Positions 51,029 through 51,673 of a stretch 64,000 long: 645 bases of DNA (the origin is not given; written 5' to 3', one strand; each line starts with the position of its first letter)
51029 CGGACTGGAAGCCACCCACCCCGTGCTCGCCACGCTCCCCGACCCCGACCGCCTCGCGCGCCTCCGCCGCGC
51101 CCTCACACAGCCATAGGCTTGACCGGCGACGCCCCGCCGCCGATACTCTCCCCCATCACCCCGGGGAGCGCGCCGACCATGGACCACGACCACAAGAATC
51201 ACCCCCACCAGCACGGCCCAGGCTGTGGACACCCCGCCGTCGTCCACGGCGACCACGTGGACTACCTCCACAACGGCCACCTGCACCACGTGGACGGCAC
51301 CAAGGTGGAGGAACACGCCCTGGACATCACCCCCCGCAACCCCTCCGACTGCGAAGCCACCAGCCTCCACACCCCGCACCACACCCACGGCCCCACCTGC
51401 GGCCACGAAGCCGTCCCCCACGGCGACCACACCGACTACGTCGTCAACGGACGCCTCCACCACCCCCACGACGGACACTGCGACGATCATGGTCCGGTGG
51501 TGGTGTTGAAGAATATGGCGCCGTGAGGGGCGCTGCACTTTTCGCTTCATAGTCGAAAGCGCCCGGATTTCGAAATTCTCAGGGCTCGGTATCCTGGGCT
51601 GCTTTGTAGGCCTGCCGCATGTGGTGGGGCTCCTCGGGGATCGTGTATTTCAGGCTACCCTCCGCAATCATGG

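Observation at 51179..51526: Small His/Cys-rich protein with a perfect internal duplication of a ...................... module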

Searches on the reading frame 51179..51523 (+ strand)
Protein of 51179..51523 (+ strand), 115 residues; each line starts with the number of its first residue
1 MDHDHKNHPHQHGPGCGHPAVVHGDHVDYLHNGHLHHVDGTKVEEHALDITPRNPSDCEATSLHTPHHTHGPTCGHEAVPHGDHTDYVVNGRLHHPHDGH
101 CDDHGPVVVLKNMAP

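Call 3: search_protein_families(library=pfam, proteins=[window:51179-51523:+], max_evalue=1)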
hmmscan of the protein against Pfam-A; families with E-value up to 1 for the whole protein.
window:51179-51523:+ (115 aa): 1 family
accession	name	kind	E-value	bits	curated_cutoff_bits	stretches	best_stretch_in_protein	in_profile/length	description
PF06249.18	EutQ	-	0.036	14.3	21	0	83-100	96-113/152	Ethanolamine utilisation protein EutQ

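Call 4: search_protein_families(library=ncbifam, proteins=[window:51179-51523:+], max_evalue=1)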
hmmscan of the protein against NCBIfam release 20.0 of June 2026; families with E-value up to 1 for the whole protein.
window:51179-51523:+ (115 aa): 0 families

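Call 5: search_solved_structures(query=window:51179-51523:+, max_evalue=10, show_alignments=3)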
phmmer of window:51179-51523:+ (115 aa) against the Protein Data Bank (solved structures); distinct sequences matched with E-value up to 10: 3.
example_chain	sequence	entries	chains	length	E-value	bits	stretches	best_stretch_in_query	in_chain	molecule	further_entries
8jyz_A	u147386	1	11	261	1.2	12.4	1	62-109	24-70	Gasdermin-like protein rcd-1-1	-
5a0z_A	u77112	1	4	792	1.5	12.1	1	38-112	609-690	CHOLINE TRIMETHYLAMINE LYASE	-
5a0u_A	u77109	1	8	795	1.5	12.1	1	38-112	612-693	CHOLINE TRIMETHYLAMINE LYASE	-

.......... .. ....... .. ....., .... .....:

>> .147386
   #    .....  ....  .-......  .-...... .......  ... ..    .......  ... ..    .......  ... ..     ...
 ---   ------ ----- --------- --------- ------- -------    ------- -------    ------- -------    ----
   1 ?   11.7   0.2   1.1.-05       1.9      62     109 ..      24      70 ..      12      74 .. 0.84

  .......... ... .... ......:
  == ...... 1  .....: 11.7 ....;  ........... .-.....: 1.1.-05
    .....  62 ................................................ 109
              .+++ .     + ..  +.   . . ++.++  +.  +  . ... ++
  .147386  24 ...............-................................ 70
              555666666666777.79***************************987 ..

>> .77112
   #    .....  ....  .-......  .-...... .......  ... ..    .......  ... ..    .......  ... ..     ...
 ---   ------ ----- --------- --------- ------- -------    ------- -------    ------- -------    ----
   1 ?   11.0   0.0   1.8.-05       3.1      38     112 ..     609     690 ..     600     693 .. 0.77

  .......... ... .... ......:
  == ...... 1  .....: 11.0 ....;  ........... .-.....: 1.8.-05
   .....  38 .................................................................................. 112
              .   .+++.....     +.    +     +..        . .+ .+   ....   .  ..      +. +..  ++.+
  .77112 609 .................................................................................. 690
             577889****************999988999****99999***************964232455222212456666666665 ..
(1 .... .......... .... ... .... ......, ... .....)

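Call 6: find_homologous_proteins(query=window:51179-51523:+, max_evalue=0.001)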
Query window:51179-51523:+ (115 aa): 2250 proteins with E <= 0.001 among 2253 candidates; the best 120 are listed.
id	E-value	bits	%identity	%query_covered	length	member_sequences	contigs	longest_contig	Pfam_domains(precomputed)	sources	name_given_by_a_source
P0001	1.4e-65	237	95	100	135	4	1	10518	-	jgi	-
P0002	9.0e-39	151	65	97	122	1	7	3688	-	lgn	-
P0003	1.0e-37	147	64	97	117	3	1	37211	-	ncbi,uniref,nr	ncbi:hypothetical protein F9C28_14945 [Shimwellia pseudoproteus]|uniref:hypothetical protein n=1 Tax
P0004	2.8e-37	146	61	86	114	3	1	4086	-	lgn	-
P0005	4.1e-37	145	66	96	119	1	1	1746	-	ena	-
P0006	6.7e-37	144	68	92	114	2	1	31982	-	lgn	-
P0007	8.5e-37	144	64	93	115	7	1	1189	-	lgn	-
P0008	9.1e-37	144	69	90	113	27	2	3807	-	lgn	-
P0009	1.2e-36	144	68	94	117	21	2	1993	-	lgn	-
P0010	2.3e-36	143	62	96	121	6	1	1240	-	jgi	jgi:hypothetical protein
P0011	3.6e-36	142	69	84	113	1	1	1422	-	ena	-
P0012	4.2e-36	142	62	94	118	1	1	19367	-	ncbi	ncbi:MAG: hypothetical protein WBX25_34050 [Rhodomicrobium sp.]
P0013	4.5e-36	142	64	95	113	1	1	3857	-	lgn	-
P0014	5.2e-36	142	63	93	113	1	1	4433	-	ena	-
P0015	5.8e-36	141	61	97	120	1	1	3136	-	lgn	-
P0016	6.5e-36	141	65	94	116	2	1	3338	-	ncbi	ncbi:MAG: hypothetical protein ACPG4K_09525 [Haloferula sp.]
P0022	2.0e-35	140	65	94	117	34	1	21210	-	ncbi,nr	ncbi:hypothetical protein SMZ59_005158 [Salmonella enterica]|nr:hypothetical protein [Salmonella ent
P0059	5.0e-34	135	67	93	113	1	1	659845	-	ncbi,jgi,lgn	jgi:hypothetical protein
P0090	1.7e-33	133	60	94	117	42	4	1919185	-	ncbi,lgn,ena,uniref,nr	ncbi:hypothetical protein [Francisella philomiragia]|uniref:hypothetical protein n=1 Tax=Francisella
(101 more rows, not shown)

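Call 9: find_encoding_contigs(protein=P0090, flank=8000, max_places=3)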
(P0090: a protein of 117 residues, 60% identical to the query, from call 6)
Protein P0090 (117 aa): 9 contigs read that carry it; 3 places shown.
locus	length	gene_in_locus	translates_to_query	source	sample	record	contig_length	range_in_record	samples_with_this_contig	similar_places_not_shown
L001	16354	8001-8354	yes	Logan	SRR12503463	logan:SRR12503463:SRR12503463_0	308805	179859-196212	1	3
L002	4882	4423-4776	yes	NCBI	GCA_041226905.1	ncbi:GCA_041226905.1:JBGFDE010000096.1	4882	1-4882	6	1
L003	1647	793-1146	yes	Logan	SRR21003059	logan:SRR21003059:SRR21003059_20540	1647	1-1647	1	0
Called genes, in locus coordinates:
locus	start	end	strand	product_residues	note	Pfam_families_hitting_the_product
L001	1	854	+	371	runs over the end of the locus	PF08331:QueG_DUF1730, PF13187:Fer4_9 (faint), PF13484:Fer4_16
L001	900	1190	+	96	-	PF01346:FKBP_N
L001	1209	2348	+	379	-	PF01346:FKBP_N, PF13098:Thioredoxin_2 (faint), PF13462:Thioredoxin_4, PF01323:DSBA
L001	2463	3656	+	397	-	PF07690:MFS_1, PF00083:Sugar_tr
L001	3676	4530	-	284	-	PF01641:SelR, PF01625:PMSR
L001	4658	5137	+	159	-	PF03073:TspO_MBR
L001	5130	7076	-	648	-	PF02028:BCCT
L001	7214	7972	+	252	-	PF22435:MRM3-like_sub_bind, PF00588:SpoU_methylase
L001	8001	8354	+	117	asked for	-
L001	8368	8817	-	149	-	PF01643:Acyl-ACP_TE, PF13279:4HBT_2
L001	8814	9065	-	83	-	PF00462:Glutaredoxin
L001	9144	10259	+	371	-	PF02275:CBAH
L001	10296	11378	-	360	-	PF04055:Radical_SAM, PF13353:Fer4_12 (weak), PF13186:SPASM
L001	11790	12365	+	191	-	PF19574:LolA_3, PF03548:LolA (weak)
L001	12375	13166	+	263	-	PF07224:Chlorophyllase (weak), PF12740:PETase, PF01738:DLH (faint), PF20434:BD-FAE, PF00561:Abhydrolase_1 (faint), PF03403:PAF-AH_p_II (weak)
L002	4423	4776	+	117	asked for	-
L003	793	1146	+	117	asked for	-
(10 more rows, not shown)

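Call 10: find_encoding_contigs(protein=P0059, flank=8000, max_places=2)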
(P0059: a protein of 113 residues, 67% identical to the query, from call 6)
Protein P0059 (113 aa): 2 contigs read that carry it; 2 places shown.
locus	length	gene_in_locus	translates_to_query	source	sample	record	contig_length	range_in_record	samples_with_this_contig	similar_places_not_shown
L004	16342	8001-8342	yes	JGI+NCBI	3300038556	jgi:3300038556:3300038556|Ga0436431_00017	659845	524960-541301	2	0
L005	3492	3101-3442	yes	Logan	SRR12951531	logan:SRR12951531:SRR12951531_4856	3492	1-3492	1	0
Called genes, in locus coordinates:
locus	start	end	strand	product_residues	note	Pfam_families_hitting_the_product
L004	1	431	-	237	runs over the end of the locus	PF04366:Ysc84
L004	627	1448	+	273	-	PF00483:NTP_transferase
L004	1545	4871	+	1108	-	PF01704:UDPGP (weak)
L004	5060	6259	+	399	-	PF01266:DAO, PF13450:NAD_binding_8 (weak)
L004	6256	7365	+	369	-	-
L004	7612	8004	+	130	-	PF01022:HTH_5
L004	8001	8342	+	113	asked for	-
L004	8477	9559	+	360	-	PF03054:tRNA_Me_trans, PF20259:tRNA_Me_trans_M, PF20258:tRNA_Me_trans_C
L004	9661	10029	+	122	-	-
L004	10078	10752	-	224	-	PF02190:LON_substr_bdg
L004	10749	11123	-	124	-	PF03745:DUF309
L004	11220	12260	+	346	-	PF00482:T2SSF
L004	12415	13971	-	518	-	PF02366:PMT, PF13231:PMT_2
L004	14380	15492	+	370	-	PF13249:SQHop_cyclase_N (faint), PF13243:SQHop_cyclase_C (weak)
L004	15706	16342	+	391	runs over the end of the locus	PF13378:MR_MLE_C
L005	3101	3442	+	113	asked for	-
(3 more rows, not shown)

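Call 11: find_encoding_contigs(protein=P0022, flank=8000, max_places=3)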
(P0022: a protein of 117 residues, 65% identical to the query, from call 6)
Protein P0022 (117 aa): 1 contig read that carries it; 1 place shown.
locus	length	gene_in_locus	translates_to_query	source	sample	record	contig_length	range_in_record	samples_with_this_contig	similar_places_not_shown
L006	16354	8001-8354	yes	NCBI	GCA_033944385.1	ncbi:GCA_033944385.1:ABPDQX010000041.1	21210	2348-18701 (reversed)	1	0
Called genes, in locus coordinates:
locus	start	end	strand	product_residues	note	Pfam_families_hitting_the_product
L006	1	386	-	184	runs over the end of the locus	PF11140:DUF2913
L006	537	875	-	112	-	-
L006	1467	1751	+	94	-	PF06069:PerC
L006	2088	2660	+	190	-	PF11740:KfrA_N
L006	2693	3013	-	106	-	-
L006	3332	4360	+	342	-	PF04173:DoxD, PF07680:DoxA (weak)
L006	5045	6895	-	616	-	PF02518:HATPase_c, PF13589:HATPase_c_3, PF01119:DNA_mis_repair, PF08676:MutL_C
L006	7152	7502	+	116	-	PF06476:DUF1090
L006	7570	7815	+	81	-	-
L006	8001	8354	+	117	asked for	-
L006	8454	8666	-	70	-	-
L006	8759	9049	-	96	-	PF06069:PerC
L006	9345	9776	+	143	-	-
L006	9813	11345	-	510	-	PF07916:TraG_N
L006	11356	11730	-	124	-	-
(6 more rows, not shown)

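Call 12: find_related_loci(query=A1, collection=genome_contigs, flank=6000)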
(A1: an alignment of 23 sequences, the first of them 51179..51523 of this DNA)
Query A1 (115 aa) in genome_contigs; peptide patterns used: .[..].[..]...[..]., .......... (x = any residue, [..] = any of these).
600 stretches matched a pattern (row limit reached: there are more); 545 encode a relative of the query (tblastn E <= 1e-3); the best 80 are kept; 80 distinct loci.
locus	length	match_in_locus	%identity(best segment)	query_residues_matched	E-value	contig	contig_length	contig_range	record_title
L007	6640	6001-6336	64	2-112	2e-40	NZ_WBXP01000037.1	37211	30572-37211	Shimwellia pseudoproteus strain DSM 3038 DSM3038_37, whole genome shotgun sequence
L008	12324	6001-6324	64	8-112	6e-40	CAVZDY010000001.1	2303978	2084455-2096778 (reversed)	MAG: uncultured Alphaproteobacteria bacterium isolate MFD06092.bin.1.269 genome assembly, contig: contig_1562, whole gen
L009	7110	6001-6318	67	5-114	1e-39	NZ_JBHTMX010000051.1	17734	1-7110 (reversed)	Methylopila musalis strain CCUG 61696 GCM70027334_199, whole genome shotgun sequence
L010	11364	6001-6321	63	6-111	3e-39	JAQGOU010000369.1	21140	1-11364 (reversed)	MAG: Verrucomicrobiales bacterium isolate RYN_621 scaffold_1862352, whole genome shotgun sequence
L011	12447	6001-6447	67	13-114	5e-39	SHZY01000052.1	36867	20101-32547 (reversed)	MAG: Gemmataceae bacterium isolate Baikal-deep-G160 BACOMB-C4863, whole genome shotgun sequence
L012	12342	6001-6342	61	5-115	7e-39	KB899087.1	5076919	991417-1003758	Xanthobacteraceae bacterium 501b genomic scaffold D895DRAFT_scaffold00001.1, whole genome shotgun sequence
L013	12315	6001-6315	66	5-110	2e-38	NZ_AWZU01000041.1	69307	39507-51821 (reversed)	Bradyrhizobium sp. ARR65 BraARR65DRAFT_scaffold_40.41_C, whole genome shotgun sequence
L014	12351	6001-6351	61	1-111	3e-38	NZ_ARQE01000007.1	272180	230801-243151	Aureimonas ureilytica DSM 18598 = NBRC 106430 strain DSM 18598 B146DRAFT_scaffold_6.7_C, whole genome shotgun sequence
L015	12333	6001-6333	60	5-112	2e-38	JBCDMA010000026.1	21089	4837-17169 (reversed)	MAG: Pseudomonadota bacterium isolate P01_H01_bin.98 k141_2569025_length_21089_cov_26.6747, whole genome shotgun sequenc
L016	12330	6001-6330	62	5-112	7e-38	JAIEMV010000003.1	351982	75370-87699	MAG: Hyphomicrobium sp. isolate co.spades.CONCOCT.2.5kb_134 c_000000000004, whole genome shotgun sequence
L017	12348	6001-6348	63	1-111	6e-38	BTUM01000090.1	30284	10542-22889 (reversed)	MAG: Candidatus Xenobia bacterium AMX-MBFR-33 DNA, sequence090, whole genome shotgun sequence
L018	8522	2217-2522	65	13-111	1e-37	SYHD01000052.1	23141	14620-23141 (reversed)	MAG: Planctomycetia bacterium isolate F1-60-MAGs120 F1-60__c98242, whole genome shotgun sequence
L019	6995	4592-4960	62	5-112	1e-37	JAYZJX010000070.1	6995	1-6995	MAG: Verrucomicrobiota bacterium isolate XB_MAG27 DB_MAG27_0070, whole genome shotgun sequence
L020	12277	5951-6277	62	5-110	1e-37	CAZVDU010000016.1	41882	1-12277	MAG TPA_asm: uncultured Pseudoalteromonadaceae bacterium isolate SRP268394_co2_163 genome assembly, contig: NODE_1160_le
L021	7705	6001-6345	61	2-114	1e-37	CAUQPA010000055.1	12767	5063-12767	MAG TPA_asm: uncultured Pseudomonas sp. isolate ERR9968761_bin.7_MetaWRAP_v1.3_MAG genome assembly, contig: ERZ21615836.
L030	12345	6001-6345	63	1-111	1e-36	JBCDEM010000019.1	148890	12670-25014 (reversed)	MAG: Planctomycetota bacterium isolate P01_G01_bin.64 k141_3279054_length_148890_cov_21.0982, whole genome shotgun seque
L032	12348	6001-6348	62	1-112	3e-36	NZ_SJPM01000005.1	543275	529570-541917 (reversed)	Neorhodopirellula pilleata strain Pla100 Pla100_contig00005, whole genome shotgun sequence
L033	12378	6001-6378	61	5-112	3e-36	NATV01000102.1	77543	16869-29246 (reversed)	MAG: gamma proteobacterium symbiont of Ctena orbiculata isolate LUC_16_22_G-LUC_16_020_40_A _8, whole genome shotgun seq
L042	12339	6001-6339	58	5-114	9e-36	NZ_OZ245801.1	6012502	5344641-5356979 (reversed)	MAG: Reyranella sp. isolate 1b7baf7f-a1bb-461f-a1bd-400e2722d697 chromosome 1, complete sequence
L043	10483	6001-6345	60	5-114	9e-36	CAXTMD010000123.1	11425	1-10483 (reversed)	MAG TPA_asm: uncultured Chthoniobacterales bacterium isolate public_SRR14721929_metawrap_bin.1 genome assembly, contig:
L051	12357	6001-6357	56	2-114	2e-35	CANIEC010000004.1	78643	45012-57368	MAG: Rhodospirillales bacterium isolate RE-9nov16-339 genome assembly, contig: RE-9nov16-C427, whole genome shotgun sequ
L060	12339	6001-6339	61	1-109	5e-35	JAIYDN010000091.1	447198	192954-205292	MAG: Planctomycetaceae bacterium isolate H1_MAG_00037 pond_H1_MAG_00037_000000000003, whole genome shotgun sequence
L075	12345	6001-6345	60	1-111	1e-34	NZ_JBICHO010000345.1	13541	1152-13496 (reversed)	MAG: Rhodopirellula sp. JB055 k141_215886, whole genome shotgun sequence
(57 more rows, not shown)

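Call 18: search_protein_families(library=pfam, proteins=[L042:8056-9258:+, L075:3580-4221:-, L033:6687-7349:+, L030:6562-6990:+, L032:4452-5474:-, L030:2632-3363:+, L043:5253-5942:-, L010:9391-10263:+, L051:9372-10514:-], max_evalue=0.001)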
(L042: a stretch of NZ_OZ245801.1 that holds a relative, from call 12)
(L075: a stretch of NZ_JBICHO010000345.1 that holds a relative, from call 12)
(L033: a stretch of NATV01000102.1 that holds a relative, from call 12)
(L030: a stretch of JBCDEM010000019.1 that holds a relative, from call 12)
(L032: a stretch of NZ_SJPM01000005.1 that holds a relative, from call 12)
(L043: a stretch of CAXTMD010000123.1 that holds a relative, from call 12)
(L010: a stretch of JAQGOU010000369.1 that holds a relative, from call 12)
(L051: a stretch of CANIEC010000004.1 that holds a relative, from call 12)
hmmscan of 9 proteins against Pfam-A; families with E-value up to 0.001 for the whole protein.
L042:8056-9258:+ (401 aa): 6 families
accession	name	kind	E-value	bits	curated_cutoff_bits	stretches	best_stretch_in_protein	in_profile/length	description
PF02492.25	cobW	-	6.3e-56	189.2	20.7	1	5-210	1-179/180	CobW/HypB/UreG, nucleotide-binding domain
PF07683.19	CobW_C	-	1.8e-25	89.1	22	1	257-372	2-94/94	Cobalamin synthesis protein cobW C-terminal domain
PF03193.22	RsgA_GTPase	-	0.00014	22.1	30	0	6-29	108-131/174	RsgA GTPase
PF13191.12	AAA_16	-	0.00062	20.7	32.6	0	3-59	23-88/167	AAA ATPase domain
PF03308.22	MeaB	-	0.00064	19.2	23.1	0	9-42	38-73/273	Methylmalonyl Co-A mutase-associated GTPase MeaB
PF13401.12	AAA_22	-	0.00086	20.1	27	0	6-65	7-72/130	AAA domain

L075:3580-4221:- (213 aa): 2 families
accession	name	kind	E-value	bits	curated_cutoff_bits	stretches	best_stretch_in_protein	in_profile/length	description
PF03203.19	MerC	-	2.8e-21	76.6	27.6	1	26-198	1-108/108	MerC mercury resistance protein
PF03188.21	Cytochrom_B561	-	0.00041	21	23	1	20-84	67-131/137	Eukaryotic cytochrome b561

L033:6687-7349:+ (221 aa): 1 family
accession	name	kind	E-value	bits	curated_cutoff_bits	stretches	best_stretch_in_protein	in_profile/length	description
PF08856.16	DUF1826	-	5.2e-58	196.7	22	1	24-220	2-202/202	Protein of unknown function (DUF1826)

L030:6562-6990:+ (143 aa): 5 families
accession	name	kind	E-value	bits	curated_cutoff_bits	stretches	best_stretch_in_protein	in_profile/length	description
PF01475.25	FUR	-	9.4e-12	45.6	23.1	1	18-125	2-107/121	Ferric uptake regulator family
PF09339.16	HTH_IclR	-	4.1e-05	23.7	22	1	30-75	9-51/52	IclR helix-turn-helix domain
PF25213.1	HVO_A0261_N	-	4.5e-05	23.7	35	1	22-95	9-72/86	HVO_A0261 N-terminal domain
PF12840.13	HTH_20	-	0.00014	22.2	27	1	23-74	3-50/51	Helix-turn-helix domain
PF12802.13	MarR_2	-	0.00022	21.7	27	1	23-78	4-56/61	MarR family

L032:4452-5474:- (340 aa): 1 family
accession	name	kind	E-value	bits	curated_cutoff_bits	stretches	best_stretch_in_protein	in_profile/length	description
PF02535.28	Zip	-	3.1e-24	86.3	35.1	1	52-307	34-322/323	ZIP Zinc transporter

L030:2632-3363:+ (244 aa): 2 families
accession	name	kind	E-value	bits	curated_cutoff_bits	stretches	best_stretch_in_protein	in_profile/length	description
PF13386.12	DsbD_2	-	5.7e-10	39.9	24.9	1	67-212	47-183/199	Cytochrome C biogenesis protein transmembrane region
PF03824.22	NicO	-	6.1e-08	32.8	27.7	1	16-114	5-103/287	High-affinity nickel-transport protein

L043:5253-5942:- (229 aa): 0 families

L010:9391-10263:+ (291 aa): 2 families
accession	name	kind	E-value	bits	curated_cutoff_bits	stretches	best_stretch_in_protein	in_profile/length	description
PF00005.33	ABC_tran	-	1.9e-31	110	25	1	69-211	1-137/137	ABC transporter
PF13304.12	AAA_21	-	1.9e-12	48.4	27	1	152-244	206-302/304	AAA domain, putative AbiEii toxin, Type IV TA system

L051:9372-10514:- (380 aa): 5 families
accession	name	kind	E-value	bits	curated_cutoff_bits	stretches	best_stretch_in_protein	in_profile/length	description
PF13602.12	ADH_zinc_N_2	-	2.3e-28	100.2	27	1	250-374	1-134/134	Zinc-binding dehydrogenase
PF00107.32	ADH_zinc_N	-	5.3e-15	56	31.8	1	219-337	1-126/129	Zinc-binding dehydrogenase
PF08240.17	ADH_N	-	1.6e-13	51.2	23.5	1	81-172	2-98/104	Alcohol dehydrogenase GroES-like domain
PF02882.25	THF_DHG_CYH_C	-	0.00029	20.6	27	0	182-244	9-73/160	Tetrahydrofolate dehydrogenase/cyclohydrolase, NAD(P)-binding domain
PF00106.31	adh_short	-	0.00046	20.2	26.6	1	211-276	3-71/195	short chain dehydrogenase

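Call 29: predict_structure(alignment_id=A2)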
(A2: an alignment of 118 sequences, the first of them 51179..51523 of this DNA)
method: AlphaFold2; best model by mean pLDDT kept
length: 115 residues; sequences in the alignment: 118
mean_pLDDT: 85.3   pTM: 0.77
mean pLDDT of the five models: 85.3, 84.3, 83.1, 82.4, 82.0
residues with pLDDT >= 90: 65; 70-90: 35; 50-70: 8; < 50: 7
segments of 3 or more residues with pLDDT < 50: 1-4, 113-115
pLDDT, mean of each block of 10 residues (from residue 1): 52 86 93 90 92 92 79 92 95 92 93 49
secondary structure, 60 per line:
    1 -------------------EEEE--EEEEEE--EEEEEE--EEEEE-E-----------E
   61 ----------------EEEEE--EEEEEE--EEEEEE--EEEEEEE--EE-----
elements in order: E20-23 E26-31 E34-39 E42-46 E77-81 E84-89 E92-97 E100-106

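Call 35: search_dna_similar(query=window:51179-51523:+, collection=plasmids, mode=protein, max_rows=30)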
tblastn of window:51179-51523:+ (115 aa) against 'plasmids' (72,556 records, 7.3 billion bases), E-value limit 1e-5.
Records with a match: 7; places in all: 8; records where one place covers at least 80% of the query: 0.
Best place of each record, by identity: <60% 7.
By first word of the organism name: Pantoea 2; Paraburkholderia 2; Cupriavidus 1; Enterococcus 1; Vibrio 1.
By predicted mobility (MOB-suite, as given by PLSDB): non-mobilizable 5; conjugative 2.
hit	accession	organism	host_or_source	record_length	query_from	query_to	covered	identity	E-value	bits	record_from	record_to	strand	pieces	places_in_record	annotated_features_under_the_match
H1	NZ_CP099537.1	Pantoea ananatis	Oryza sativa,cell culture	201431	20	93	64%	59.7%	7e-10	62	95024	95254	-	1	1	hypothetical protein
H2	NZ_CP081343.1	Pantoea ananatis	whole organism,rice leaf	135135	20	93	64%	59.7%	1e-9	61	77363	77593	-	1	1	hypothetical protein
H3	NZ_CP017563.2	Paraburkholderia sprentiae WSM5005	Lebeckia ambigua,root nodule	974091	20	93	64%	56.0%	4e-9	59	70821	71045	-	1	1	hypothetical protein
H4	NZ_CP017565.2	Paraburkholderia sprentiae WSM5005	Lebeckia ambigua,root nodule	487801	20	93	64%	56.0%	5e-9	59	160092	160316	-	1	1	hypothetical protein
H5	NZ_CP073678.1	Cupriavidus sp. KK10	Isolate,A bacterial consortium from ...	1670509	20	93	64%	54.5%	9e-7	53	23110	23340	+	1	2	none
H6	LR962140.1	Enterococcus faecalis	-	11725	20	93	64%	51.4%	1e-9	61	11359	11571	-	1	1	record has no annotation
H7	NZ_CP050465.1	Vibrio campbellii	single cell,seawater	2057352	20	93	64%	48.6%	1e-6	52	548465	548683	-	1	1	none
